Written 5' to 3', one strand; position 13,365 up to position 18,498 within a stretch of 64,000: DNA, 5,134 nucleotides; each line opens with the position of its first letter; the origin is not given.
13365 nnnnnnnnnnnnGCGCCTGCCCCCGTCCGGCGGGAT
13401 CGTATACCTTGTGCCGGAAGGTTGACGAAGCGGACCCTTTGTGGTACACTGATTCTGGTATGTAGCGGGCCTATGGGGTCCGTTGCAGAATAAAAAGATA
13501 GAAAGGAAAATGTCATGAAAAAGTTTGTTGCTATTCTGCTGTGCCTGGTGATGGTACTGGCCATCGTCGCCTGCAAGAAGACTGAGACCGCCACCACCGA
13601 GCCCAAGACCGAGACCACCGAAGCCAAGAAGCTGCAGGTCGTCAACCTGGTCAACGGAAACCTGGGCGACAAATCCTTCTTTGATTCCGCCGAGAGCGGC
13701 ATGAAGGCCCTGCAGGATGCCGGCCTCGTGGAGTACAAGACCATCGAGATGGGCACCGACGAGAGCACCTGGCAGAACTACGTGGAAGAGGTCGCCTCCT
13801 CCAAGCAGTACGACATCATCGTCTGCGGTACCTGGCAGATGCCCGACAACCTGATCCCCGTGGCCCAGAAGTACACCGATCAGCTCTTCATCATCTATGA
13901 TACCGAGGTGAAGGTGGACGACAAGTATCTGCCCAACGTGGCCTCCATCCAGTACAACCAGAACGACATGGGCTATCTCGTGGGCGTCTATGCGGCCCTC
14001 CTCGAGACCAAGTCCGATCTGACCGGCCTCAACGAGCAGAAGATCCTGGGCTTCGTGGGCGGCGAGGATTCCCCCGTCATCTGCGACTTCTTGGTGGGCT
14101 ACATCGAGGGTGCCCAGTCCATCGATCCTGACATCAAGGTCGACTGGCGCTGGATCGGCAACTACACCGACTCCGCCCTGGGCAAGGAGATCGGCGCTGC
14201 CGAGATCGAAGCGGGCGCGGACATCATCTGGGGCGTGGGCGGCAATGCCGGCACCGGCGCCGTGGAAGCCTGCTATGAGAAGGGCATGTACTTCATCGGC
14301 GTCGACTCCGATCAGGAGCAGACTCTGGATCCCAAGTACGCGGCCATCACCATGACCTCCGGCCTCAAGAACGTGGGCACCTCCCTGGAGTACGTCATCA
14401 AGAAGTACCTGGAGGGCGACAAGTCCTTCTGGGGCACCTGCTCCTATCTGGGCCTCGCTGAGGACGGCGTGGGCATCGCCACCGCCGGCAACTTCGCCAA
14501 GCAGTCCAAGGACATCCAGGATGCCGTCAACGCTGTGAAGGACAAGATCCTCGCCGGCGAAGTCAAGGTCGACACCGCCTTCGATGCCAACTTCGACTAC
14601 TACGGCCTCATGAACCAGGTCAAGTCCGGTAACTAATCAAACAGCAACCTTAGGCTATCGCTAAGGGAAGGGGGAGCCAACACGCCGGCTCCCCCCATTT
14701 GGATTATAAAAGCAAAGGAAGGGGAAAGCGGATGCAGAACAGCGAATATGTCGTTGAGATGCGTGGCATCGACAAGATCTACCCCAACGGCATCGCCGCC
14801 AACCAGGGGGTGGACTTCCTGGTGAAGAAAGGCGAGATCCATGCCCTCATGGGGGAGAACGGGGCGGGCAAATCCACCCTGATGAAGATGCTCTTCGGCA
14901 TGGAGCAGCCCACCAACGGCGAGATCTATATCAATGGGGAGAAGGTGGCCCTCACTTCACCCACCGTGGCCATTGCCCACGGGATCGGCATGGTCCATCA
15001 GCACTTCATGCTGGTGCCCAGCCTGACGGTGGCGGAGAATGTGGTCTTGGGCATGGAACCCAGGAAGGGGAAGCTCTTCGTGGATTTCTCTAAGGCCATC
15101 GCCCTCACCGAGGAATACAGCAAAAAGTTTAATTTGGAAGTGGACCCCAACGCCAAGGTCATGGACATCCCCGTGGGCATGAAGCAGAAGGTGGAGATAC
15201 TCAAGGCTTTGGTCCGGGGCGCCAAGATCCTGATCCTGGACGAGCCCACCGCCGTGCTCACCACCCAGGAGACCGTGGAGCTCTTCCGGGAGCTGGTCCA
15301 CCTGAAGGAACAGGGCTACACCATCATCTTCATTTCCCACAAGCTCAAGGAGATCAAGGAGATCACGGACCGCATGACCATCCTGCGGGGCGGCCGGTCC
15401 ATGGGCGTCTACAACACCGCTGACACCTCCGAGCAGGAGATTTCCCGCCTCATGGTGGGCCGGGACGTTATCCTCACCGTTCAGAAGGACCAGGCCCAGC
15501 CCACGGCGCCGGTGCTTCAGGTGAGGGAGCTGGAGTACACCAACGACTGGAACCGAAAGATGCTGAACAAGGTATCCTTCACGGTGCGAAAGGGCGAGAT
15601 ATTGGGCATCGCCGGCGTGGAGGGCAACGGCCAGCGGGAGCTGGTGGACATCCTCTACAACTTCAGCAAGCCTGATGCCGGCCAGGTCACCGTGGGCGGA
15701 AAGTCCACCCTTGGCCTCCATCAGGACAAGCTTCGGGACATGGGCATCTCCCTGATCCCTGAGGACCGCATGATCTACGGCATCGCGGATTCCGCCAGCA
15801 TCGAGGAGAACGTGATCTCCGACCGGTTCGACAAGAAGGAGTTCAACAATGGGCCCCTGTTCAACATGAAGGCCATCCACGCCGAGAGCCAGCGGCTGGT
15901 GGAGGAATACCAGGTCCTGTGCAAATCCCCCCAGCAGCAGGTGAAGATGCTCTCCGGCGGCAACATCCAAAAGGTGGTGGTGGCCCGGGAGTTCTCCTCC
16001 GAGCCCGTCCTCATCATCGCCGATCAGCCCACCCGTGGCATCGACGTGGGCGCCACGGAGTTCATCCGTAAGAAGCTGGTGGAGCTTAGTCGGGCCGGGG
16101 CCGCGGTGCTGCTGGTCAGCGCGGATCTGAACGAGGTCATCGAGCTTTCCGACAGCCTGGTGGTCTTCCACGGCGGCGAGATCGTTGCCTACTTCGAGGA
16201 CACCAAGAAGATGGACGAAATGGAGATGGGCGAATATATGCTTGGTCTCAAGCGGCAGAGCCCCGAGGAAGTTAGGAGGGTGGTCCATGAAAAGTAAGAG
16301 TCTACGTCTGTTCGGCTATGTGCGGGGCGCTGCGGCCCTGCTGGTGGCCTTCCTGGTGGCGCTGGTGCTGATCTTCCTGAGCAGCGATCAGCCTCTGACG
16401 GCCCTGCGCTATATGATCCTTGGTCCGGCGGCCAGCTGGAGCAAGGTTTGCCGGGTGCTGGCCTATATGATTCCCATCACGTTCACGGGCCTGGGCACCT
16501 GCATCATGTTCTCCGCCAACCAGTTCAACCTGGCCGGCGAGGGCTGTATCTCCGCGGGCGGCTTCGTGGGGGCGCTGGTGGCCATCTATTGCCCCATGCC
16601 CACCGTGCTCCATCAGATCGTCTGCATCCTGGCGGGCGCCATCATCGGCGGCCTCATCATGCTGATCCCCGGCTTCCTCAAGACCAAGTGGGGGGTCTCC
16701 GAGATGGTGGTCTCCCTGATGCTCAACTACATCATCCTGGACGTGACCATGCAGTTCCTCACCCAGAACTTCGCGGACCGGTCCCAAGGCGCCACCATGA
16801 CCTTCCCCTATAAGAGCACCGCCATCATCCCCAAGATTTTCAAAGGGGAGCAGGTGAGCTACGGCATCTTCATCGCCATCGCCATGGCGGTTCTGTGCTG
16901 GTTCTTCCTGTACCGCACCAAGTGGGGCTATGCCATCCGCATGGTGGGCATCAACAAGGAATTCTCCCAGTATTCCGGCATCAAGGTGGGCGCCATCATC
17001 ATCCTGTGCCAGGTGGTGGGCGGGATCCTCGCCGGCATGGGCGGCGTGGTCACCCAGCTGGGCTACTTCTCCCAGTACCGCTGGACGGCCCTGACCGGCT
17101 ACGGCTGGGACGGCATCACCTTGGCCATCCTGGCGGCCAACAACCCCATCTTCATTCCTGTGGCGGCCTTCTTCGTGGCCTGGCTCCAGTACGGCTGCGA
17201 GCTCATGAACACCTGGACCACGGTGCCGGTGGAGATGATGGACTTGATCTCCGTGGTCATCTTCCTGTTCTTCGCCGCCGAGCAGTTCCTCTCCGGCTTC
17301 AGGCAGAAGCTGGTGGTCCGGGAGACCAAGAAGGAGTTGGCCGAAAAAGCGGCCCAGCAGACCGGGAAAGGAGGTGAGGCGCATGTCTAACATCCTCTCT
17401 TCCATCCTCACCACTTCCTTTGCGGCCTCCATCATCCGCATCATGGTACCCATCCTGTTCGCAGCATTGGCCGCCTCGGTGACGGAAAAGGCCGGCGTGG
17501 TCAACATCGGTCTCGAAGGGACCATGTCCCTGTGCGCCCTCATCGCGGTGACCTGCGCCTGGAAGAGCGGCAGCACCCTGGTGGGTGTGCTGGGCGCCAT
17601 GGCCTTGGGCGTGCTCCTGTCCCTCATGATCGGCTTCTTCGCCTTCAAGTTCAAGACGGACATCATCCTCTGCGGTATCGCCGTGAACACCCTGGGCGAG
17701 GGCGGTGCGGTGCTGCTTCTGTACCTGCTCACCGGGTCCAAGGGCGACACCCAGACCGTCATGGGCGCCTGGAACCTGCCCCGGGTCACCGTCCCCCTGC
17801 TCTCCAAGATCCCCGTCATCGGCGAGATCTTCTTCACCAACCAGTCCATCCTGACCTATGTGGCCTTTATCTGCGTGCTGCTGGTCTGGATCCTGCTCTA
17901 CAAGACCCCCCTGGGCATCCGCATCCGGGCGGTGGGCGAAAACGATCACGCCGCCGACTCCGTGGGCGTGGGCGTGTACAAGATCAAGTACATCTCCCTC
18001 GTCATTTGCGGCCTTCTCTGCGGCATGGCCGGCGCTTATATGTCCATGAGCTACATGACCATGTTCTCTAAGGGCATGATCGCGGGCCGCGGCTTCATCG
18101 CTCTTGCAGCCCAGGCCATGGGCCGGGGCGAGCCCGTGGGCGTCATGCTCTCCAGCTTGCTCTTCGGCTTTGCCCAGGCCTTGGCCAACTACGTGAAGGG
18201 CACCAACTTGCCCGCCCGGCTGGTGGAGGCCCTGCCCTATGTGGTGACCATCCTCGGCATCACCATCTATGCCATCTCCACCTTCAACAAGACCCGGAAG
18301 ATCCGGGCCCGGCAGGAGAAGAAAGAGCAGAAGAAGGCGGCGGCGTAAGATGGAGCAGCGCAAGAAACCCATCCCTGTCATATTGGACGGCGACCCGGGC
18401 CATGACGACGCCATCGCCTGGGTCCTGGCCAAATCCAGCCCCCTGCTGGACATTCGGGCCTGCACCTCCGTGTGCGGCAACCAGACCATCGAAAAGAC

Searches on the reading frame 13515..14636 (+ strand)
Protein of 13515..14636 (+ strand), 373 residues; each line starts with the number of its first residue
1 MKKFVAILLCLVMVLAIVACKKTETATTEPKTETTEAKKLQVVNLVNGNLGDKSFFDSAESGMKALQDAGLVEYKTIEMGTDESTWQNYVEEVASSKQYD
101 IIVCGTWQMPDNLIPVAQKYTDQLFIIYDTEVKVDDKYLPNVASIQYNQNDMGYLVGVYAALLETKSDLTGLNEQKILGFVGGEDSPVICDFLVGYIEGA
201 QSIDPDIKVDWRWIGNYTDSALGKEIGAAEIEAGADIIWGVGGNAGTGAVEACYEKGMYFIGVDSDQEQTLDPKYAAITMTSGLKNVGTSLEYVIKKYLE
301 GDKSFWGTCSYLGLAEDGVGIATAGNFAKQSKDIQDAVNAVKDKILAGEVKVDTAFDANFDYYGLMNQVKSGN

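Call 53: search_protein_families(library=pfam, proteins=[window:13515-14636:+], max_evalue=0.00001)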
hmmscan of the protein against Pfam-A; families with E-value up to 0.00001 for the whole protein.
window:13515-14636:+ (373 aa): 1 family
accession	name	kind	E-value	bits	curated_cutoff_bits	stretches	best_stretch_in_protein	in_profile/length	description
PF02608.20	Bmp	-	2.6e-47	161.7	24.1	1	41-352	3-297/301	ABC transporter substrate-binding protein PnrA-like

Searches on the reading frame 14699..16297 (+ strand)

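Call 54: search_protein_families(library=pfam, proteins=[window:14699-16297:+], max_evalue=0.00001)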
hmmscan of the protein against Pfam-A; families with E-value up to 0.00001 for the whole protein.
window:14699-16297:+ (532 aa): 2 families
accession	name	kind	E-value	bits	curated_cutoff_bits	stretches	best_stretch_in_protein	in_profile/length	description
PF00005.33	ABC_tran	-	3.6e-49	167.3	25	2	36-185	2-137/137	ABC transporter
PF13304.12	AAA_21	-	8.3e-06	26.5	27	0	47-81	1-41/304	AAA domain, putative AbiEii toxin, Type IV TA system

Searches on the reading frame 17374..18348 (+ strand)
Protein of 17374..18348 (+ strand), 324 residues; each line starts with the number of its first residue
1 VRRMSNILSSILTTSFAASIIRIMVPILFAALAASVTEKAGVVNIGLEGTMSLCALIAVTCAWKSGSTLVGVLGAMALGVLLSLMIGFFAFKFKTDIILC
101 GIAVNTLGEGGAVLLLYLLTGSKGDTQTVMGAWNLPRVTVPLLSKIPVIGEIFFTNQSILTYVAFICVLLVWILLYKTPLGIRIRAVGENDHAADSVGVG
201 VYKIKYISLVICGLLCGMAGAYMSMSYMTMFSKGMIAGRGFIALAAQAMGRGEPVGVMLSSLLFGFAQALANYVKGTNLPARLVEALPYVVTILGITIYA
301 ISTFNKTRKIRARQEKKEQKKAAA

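Call 54: search_protein_families(library=pfam, proteins=[window:17374-18348:+], max_evalue=0.00001)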
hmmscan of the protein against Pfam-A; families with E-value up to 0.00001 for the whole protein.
window:17374-18348:+ (324 aa): 1 family
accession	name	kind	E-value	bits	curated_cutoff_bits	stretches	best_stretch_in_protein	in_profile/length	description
PF02653.21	BPD_transp_2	-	3.9e-34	118.5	26.8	1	18-294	3-267/269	Branched-chain amino acid transport system / permease component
